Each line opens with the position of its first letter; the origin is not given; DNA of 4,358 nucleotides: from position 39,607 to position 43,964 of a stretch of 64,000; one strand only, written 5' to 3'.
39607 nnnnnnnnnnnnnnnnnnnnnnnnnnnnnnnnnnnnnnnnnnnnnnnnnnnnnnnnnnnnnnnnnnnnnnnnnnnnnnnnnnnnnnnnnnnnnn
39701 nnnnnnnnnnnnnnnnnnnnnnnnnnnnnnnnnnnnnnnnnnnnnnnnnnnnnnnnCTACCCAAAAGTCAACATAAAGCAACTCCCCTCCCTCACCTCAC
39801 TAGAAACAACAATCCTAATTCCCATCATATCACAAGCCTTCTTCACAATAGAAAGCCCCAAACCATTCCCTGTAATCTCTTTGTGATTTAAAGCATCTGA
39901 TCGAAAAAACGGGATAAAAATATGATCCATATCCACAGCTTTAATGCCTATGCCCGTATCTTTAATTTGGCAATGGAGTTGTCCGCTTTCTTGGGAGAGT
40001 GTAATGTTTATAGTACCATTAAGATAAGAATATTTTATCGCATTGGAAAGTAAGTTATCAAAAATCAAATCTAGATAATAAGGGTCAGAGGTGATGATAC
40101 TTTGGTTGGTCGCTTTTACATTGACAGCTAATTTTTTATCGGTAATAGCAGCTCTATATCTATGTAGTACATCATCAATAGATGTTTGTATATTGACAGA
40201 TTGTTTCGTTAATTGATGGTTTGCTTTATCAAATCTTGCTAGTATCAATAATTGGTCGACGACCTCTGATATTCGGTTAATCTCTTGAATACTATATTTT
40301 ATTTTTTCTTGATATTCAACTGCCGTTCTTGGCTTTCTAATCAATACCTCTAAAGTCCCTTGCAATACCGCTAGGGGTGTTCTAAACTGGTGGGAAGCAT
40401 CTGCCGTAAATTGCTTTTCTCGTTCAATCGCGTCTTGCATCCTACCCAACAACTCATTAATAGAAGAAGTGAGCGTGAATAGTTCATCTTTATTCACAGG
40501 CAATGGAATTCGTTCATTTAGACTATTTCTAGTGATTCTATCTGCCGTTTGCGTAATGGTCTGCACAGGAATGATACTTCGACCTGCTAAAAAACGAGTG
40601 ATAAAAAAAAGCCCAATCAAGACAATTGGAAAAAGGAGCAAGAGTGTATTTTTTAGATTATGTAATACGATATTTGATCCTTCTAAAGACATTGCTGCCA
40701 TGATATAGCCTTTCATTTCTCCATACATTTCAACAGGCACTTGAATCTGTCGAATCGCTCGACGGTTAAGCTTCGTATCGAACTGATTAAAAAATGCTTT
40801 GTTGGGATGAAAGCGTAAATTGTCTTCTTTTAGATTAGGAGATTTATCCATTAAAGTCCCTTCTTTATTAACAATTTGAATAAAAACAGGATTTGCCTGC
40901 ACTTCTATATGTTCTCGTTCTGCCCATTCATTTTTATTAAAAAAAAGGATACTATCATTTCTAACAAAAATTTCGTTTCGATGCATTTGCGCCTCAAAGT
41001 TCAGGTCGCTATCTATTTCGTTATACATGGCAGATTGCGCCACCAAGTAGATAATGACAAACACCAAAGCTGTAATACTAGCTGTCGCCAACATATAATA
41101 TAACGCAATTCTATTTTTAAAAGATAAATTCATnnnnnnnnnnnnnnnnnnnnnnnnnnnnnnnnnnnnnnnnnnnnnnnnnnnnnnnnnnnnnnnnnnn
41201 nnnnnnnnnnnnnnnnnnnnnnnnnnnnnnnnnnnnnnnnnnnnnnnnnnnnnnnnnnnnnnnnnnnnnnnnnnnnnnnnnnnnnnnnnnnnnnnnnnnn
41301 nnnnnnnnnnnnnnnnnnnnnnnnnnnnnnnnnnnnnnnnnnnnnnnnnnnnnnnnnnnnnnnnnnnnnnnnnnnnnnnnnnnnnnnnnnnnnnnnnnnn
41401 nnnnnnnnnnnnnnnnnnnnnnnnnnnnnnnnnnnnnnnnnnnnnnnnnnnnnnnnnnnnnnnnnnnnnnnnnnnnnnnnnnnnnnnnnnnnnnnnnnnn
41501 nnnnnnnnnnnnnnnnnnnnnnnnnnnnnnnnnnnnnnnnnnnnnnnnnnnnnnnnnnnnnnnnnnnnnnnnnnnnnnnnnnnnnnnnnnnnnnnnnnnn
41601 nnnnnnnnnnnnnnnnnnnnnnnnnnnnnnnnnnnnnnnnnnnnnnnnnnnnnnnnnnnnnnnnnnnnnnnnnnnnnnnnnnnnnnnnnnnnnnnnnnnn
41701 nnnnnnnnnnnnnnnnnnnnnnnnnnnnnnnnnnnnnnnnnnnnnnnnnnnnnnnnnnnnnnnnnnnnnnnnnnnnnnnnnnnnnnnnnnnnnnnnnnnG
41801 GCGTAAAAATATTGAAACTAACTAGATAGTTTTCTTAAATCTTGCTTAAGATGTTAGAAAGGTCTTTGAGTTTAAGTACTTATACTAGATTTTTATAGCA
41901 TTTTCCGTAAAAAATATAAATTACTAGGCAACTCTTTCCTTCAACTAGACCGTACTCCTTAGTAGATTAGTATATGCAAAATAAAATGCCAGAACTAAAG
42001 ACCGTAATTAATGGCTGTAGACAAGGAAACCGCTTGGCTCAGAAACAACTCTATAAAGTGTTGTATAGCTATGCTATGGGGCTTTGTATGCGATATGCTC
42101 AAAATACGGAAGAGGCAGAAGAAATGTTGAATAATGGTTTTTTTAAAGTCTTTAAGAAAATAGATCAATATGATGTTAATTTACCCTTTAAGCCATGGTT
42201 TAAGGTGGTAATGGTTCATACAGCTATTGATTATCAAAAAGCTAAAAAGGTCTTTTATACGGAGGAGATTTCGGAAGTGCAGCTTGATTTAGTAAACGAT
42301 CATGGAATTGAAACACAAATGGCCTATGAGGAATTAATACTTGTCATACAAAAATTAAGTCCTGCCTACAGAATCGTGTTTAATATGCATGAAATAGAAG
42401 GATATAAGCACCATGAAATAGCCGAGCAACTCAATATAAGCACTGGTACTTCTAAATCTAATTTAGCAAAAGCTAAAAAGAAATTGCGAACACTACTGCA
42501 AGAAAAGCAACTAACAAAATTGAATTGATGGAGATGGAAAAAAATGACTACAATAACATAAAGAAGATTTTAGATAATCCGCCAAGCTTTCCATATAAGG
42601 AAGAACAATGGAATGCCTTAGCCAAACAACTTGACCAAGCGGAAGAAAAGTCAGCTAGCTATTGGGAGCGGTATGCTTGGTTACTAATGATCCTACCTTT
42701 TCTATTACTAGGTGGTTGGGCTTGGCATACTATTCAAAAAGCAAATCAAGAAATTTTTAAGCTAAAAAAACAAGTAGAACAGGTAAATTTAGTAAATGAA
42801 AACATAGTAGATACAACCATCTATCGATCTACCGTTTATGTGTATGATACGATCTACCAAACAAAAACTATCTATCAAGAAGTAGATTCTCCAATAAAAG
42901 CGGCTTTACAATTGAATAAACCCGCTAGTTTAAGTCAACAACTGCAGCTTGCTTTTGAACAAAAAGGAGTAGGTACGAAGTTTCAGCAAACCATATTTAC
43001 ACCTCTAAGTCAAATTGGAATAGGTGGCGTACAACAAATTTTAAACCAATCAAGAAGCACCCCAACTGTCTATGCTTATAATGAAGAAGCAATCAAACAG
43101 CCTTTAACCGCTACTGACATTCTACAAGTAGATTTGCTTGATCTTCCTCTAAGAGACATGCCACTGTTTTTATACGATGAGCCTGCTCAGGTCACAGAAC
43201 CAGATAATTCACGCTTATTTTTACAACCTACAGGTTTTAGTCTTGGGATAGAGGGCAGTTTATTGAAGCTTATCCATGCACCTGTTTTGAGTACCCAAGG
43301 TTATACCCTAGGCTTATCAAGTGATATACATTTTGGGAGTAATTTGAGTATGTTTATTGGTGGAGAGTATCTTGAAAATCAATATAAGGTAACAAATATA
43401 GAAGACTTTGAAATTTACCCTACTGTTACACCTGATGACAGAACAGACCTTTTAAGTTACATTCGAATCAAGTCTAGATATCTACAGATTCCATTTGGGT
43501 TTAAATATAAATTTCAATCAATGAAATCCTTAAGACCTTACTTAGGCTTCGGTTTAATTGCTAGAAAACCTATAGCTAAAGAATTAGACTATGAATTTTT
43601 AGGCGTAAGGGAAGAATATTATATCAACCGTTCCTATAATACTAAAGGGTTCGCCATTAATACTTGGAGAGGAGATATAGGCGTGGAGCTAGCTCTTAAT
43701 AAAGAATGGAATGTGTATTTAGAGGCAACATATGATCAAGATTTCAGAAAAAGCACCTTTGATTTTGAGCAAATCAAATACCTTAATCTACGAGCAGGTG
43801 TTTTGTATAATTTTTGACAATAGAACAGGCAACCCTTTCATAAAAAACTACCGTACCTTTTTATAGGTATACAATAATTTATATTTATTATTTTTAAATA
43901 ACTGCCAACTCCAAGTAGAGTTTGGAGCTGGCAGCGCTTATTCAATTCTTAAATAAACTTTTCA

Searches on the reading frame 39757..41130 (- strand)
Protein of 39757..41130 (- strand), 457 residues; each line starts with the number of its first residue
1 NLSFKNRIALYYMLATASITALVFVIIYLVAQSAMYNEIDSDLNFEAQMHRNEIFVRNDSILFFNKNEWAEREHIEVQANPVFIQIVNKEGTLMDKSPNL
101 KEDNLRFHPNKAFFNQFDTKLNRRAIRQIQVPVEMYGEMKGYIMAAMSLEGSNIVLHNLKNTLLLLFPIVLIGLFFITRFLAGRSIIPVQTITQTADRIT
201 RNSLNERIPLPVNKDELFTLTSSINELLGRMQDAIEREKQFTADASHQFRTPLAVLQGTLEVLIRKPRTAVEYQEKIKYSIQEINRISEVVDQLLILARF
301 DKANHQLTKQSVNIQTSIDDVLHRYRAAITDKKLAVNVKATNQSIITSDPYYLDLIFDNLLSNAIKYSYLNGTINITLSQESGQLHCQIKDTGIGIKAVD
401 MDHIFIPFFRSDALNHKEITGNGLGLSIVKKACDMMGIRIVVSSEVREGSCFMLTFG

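Call 93: search_protein_families(library=pfam, proteins=[window:39757-41130:-], max_evalue=0.001)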
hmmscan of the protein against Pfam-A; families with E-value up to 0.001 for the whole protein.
window:39757-41130:- (457 aa): 4 families
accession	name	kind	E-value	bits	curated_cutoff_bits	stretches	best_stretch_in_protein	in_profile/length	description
PF02518.31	HATPase_c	-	9.9e-23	81.1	26.4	1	350-456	3-107/111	Histidine kinase-, DNA gyrase B-, and HSP90-like ATPase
PF00512.31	HisKA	-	8.7e-15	55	26.9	1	239-301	3-64/66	His Kinase A (phospho-acceptor) domain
PF00672.30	HAMP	-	9.5e-07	29.5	25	1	181-232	2-52/53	HAMP domain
PF13581.12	HATPase_c_2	-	0.00042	20.8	27.4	1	355-436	34-112/127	Histidine kinase-like ATPase domain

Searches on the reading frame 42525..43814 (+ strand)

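Call 93: search_protein_families(library=pfam, proteins=[window:42525-43814:+], max_evalue=0.001)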
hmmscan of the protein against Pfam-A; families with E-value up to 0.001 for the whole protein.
window:42525-43814:+ (430 aa): 2 families
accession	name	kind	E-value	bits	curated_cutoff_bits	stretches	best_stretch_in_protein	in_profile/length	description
PF13505.12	OMP_b-brl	-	3.7e-09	37.4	28.7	1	259-430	43-175/175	Outer membrane protein beta-barrel domain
PF13568.12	OMP_b-brl_2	-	2.2e-06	28.3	27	1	257-401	37-166/175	Outer membrane protein beta-barrel domain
